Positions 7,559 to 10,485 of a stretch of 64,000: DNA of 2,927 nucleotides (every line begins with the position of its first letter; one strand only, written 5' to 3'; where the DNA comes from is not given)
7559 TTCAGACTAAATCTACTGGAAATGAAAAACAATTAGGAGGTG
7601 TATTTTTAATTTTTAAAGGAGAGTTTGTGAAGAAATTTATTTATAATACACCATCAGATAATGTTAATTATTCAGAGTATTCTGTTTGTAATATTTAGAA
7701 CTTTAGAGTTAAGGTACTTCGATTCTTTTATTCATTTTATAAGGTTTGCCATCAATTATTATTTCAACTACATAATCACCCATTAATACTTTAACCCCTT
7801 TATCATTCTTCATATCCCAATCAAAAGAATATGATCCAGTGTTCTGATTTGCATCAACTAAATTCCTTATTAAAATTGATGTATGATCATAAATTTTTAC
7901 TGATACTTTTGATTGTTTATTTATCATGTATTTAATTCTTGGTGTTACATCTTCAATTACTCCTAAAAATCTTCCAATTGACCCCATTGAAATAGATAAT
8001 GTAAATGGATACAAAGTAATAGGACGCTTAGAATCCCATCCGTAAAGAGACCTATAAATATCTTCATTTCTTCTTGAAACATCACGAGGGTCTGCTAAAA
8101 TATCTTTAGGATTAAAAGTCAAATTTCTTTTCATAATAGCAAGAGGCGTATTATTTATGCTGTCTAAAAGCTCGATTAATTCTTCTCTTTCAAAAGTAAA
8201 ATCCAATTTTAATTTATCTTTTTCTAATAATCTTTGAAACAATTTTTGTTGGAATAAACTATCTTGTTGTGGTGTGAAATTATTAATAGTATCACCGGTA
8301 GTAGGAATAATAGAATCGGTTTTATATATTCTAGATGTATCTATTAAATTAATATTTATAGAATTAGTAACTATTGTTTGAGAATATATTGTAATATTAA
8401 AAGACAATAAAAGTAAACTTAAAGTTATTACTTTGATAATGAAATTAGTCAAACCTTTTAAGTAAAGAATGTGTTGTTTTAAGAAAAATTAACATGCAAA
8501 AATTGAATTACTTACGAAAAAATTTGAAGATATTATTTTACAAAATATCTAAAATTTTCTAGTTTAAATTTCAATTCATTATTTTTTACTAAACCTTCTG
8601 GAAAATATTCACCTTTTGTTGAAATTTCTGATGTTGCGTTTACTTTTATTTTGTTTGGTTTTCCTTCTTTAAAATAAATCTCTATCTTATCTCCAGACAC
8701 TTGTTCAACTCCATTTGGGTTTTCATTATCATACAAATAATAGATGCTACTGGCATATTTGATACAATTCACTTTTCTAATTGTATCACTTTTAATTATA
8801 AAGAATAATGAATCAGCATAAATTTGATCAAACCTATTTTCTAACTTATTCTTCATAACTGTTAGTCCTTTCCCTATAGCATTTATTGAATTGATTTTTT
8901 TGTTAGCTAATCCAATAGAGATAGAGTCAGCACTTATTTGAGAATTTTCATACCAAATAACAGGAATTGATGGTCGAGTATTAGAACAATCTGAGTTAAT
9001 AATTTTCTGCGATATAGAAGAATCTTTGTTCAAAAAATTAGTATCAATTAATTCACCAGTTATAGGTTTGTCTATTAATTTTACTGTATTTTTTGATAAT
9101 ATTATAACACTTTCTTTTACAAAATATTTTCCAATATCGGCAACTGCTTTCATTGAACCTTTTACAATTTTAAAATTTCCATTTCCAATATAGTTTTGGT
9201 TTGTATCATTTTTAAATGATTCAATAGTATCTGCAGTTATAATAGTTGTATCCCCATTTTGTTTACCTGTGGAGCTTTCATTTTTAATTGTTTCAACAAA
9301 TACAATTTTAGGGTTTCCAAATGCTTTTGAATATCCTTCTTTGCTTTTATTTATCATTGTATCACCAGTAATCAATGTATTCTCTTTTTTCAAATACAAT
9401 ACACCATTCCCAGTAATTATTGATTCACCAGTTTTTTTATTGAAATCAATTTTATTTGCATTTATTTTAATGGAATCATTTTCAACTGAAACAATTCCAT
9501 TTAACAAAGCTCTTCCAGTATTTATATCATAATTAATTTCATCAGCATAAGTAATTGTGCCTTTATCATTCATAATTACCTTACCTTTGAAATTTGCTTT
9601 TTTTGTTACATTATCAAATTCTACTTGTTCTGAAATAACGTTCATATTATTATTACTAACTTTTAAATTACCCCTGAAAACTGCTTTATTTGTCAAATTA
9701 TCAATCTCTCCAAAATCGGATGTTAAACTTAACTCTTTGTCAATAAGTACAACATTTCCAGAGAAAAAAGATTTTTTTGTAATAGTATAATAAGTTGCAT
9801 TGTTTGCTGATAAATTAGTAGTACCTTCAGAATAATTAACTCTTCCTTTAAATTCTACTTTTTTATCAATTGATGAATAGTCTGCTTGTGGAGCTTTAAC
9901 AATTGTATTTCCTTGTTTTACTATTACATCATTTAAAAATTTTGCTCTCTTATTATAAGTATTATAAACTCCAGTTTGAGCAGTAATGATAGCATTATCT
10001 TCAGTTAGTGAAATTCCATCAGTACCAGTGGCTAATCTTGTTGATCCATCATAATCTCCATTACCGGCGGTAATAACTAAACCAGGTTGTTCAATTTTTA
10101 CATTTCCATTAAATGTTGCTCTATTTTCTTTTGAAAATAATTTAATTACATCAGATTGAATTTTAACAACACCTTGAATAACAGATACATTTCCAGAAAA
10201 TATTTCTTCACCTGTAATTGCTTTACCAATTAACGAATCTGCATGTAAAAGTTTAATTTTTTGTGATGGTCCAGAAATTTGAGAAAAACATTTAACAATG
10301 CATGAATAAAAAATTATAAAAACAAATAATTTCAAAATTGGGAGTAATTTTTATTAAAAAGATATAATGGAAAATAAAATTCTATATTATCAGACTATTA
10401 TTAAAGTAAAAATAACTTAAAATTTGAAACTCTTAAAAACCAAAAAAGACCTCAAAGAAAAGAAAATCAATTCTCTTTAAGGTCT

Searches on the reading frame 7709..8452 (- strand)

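Call 5: search_protein_families(library=pfam, proteins=[window:7709-8452:-], max_evalue=0.01)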
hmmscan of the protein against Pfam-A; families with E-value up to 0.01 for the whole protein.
window:7709-8452:- (247 aa): 1 family
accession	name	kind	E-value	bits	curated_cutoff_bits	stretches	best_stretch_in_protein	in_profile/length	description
PF13860.13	FlgD_ig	-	8.1e-07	29.4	27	1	179-230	21-72/79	FlgD Ig-like domain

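Call 6: search_protein_families(library=ncbifam, proteins=[window:7709-8452:-], max_evalue=0.01)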
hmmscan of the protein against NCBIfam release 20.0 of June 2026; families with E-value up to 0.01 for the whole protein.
window:7709-8452:- (247 aa): 4 families
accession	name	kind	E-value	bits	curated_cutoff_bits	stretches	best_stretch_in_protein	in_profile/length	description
NF009276.0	PRK12633.1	equivalog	1.3e-07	31.6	383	1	178-231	126-179/234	flagellar basal body rod modification protein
NF005176.1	PRK06655.1-1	equivalog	9.2e-07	29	230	1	178-235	94-153/197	flagellar hook assembly protein FlgD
NF009452.0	PRK12812.1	equivalog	6e-05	22.4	258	1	180-236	151-209/289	flagellar basal body rod modification protein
NF004496.1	PRK05842.1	equivalog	0.002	17.4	250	1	179-229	164-216/271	flagellar hook assembly protein FlgD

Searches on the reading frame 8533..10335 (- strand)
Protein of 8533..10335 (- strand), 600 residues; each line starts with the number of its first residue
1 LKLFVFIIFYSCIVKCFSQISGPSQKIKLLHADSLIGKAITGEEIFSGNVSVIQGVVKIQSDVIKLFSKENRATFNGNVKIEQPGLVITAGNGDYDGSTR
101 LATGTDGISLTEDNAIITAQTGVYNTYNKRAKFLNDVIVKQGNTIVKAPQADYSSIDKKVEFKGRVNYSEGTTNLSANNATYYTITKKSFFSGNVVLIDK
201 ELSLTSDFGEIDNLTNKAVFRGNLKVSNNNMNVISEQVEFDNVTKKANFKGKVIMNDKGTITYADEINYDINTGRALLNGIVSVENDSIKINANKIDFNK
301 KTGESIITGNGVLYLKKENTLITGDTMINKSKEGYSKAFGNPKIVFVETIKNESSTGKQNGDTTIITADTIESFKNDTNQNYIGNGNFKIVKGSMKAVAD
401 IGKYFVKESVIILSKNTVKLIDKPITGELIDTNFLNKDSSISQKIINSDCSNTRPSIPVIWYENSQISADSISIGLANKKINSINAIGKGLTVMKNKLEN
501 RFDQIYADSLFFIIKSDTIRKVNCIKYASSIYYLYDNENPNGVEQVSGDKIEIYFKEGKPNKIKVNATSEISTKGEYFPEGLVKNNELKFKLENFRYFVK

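Call 5: search_protein_families(library=pfam, proteins=[window:8533-10335:-], max_evalue=0.01)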
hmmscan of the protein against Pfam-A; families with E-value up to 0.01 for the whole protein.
window:8533-10335:- (600 aa): 3 families
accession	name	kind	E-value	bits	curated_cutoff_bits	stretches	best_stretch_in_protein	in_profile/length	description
PF03968.19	LptD_N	-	9.1e-22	77.9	20.4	4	146-274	2-112/113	LptA/(LptD N-terminal domain) LPS transport protein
PF13100.11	OstA_2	-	1.9e-18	67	21.2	2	25-167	2-147/158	OstA-like protein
PF06835.18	LptC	-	2e-05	24.7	21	1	57-137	85-170/175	Lipopolysaccharide-assembly, LptC-related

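Call 6: search_protein_families(library=ncbifam, proteins=[window:8533-10335:-], max_evalue=0.01)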
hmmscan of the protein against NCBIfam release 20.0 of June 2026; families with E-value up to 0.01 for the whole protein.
window:8533-10335:- (600 aa): 4 families
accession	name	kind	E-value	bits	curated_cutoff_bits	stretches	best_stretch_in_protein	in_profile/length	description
TIGR03002.1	outer_YhbN_LptA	equivalog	5.1e-17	62.1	71.7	2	199-310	7-128/142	lipopolysaccharide transport periplasmic protein LptA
TIGR04409.1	LptC_YrbK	equivalog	2.4e-09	37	38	1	173-284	57-178/180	LPS export ABC transporter periplasmic protein LptC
NF002997.0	PRK03761.1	equivalog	0.00021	19.6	683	0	42-76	64-98/783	LPS assembly protein LptD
NF003358.0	PRK04423.1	equivalog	0.0071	14.6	944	0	242-307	69-134/799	LPS-assembly protein LptD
